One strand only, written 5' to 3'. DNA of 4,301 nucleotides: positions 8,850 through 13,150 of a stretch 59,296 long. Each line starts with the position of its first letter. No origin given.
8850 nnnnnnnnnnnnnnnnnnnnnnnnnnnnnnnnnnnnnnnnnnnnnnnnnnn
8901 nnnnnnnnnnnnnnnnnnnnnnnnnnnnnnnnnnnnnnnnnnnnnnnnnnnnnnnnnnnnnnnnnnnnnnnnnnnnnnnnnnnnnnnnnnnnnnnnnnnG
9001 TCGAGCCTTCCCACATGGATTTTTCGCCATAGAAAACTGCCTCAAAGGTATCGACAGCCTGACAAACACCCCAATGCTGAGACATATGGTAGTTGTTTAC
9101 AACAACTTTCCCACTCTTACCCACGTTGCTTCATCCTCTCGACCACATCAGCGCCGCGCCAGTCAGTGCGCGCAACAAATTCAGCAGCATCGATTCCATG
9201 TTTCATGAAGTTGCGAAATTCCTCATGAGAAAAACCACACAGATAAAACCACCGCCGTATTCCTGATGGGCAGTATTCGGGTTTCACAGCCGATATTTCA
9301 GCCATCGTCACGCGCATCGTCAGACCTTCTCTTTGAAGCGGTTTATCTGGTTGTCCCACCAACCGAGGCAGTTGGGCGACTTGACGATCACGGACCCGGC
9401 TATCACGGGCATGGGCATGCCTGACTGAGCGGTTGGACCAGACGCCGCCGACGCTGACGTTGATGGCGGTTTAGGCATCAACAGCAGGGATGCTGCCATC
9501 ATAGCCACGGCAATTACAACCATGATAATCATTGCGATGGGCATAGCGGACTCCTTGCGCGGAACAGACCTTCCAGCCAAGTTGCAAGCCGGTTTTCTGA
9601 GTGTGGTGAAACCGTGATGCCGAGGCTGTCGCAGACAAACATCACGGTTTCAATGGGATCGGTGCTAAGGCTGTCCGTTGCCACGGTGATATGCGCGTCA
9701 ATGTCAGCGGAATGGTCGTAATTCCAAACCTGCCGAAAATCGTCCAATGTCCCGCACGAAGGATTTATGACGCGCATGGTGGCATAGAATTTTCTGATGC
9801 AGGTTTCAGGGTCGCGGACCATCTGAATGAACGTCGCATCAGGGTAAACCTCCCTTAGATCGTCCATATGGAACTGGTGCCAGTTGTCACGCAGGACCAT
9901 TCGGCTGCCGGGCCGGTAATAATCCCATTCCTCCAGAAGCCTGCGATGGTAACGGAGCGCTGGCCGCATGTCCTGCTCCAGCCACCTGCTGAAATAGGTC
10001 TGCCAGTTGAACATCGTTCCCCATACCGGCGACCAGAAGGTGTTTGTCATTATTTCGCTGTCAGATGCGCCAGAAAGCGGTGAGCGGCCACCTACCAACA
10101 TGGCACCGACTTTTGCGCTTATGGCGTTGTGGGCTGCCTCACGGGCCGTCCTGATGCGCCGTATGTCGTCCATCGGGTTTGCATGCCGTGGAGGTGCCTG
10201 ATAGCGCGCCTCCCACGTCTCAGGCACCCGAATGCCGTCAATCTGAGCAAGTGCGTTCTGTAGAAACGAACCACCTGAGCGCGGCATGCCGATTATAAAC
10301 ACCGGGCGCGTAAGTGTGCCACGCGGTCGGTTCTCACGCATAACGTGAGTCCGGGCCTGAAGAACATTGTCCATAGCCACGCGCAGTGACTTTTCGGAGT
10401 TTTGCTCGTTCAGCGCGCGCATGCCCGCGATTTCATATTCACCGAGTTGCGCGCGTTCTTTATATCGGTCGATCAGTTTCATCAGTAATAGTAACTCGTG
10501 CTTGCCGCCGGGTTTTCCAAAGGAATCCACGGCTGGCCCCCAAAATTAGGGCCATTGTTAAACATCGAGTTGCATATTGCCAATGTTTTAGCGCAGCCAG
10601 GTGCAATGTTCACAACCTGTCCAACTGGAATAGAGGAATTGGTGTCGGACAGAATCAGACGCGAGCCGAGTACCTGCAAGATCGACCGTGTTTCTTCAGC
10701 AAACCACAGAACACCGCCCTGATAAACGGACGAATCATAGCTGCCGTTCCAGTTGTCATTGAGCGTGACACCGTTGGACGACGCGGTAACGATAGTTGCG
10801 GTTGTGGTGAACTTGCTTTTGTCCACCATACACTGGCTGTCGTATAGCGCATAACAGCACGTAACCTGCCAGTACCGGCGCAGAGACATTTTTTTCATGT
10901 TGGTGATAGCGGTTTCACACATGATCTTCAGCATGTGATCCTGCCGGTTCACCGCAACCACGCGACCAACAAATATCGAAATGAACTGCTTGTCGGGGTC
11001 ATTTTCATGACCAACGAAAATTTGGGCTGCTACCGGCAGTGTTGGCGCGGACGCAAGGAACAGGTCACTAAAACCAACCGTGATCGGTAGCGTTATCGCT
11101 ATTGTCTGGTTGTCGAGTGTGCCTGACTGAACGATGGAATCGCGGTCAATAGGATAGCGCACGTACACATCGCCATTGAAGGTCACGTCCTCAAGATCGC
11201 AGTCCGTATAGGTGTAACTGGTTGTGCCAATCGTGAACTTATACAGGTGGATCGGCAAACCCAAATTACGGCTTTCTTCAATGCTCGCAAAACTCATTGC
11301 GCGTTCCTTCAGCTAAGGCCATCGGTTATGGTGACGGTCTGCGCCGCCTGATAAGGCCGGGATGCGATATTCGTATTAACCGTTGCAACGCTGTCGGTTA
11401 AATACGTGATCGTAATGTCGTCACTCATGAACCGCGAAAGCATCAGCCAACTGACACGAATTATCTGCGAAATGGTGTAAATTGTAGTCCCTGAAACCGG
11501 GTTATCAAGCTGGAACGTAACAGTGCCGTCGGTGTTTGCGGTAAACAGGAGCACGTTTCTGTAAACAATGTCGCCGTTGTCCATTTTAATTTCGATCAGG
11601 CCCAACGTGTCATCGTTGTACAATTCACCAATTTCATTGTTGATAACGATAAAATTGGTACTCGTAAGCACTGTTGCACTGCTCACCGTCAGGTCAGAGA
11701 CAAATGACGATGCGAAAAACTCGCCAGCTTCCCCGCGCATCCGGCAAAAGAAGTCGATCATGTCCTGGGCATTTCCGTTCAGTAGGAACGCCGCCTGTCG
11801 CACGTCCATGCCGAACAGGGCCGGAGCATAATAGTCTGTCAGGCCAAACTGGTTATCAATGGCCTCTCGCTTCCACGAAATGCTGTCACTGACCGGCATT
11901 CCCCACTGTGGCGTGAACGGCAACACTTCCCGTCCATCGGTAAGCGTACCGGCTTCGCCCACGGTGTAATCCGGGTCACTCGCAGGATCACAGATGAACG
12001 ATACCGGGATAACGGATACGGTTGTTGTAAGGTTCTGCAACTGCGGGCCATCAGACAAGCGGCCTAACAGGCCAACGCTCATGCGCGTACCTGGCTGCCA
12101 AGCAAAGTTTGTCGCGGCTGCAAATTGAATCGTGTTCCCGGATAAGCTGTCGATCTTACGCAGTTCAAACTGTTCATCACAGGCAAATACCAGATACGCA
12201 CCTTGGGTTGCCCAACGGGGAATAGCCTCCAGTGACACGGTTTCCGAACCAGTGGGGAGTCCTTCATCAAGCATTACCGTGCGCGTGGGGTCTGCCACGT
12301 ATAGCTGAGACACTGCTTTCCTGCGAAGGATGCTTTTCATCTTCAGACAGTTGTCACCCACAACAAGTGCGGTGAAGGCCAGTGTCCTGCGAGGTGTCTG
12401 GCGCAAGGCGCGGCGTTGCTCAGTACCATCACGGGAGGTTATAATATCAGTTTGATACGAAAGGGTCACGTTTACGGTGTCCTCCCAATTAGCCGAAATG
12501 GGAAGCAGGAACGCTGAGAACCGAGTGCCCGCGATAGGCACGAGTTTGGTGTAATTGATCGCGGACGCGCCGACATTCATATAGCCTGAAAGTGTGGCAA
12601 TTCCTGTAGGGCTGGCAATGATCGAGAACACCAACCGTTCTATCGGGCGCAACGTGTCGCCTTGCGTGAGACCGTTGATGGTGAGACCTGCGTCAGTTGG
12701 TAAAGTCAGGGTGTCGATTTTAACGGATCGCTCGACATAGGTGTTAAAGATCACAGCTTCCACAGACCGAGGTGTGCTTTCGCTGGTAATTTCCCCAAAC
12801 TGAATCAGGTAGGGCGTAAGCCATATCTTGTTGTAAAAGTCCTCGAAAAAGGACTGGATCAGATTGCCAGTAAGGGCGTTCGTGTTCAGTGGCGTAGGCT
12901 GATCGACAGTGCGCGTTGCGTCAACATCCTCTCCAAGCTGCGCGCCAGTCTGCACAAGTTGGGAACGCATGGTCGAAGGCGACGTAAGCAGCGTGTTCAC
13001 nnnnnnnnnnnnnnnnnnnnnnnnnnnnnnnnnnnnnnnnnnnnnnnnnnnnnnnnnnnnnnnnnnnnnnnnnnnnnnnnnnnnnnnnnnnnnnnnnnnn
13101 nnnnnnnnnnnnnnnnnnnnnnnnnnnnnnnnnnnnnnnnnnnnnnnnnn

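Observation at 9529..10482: Sulfotransferase-like gene embedded in the tail-tip module, in the slot normally held by the gpK/g14 peptidase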

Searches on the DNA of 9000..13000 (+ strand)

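Call 5: search_dna_similar(query=window:9000-13000:+, collection=phages, mode=near, max_rows=20)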
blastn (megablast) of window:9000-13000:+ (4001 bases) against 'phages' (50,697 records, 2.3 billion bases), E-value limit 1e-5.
No match.

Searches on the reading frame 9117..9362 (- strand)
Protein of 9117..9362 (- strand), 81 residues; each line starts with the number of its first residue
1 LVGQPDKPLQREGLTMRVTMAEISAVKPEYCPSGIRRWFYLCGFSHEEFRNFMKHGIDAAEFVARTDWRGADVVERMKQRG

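Call 3: search_protein_families(library=pfam, proteins=[window:9117-9362:-], max_evalue=0.01)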
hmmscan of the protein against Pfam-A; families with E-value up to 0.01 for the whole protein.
window:9117-9362:- (81 aa): 0 families

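Call 4: search_protein_families(library=phrogs, proteins=[window:9117-9362:-], max_evalue=0.01)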
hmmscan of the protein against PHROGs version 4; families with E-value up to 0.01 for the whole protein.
window:9117-9362:- (81 aa): 1 family
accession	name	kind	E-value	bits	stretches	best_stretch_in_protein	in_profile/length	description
phrog_1196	-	tail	1.3e-09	39.4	1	15-80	58-118/128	tail assembly chaperone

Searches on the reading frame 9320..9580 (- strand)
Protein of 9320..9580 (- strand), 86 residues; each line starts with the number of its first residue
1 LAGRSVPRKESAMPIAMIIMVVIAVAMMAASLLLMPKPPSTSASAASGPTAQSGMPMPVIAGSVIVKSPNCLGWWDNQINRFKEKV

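Call 3: search_protein_families(library=pfam, proteins=[window:9320-9580:-], max_evalue=0.01)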
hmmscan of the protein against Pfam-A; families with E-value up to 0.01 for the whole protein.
window:9320-9580:- (86 aa): 0 families

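Call 4: search_protein_families(library=phrogs, proteins=[window:9320-9580:-], max_evalue=0.01)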
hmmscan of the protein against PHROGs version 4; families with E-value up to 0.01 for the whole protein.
window:9320-9580:- (86 aa): 1 family
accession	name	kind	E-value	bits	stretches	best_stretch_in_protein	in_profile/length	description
phrog_1180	-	tail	3.8e-14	53.4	1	16-85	2-74/78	tail assembly chaperone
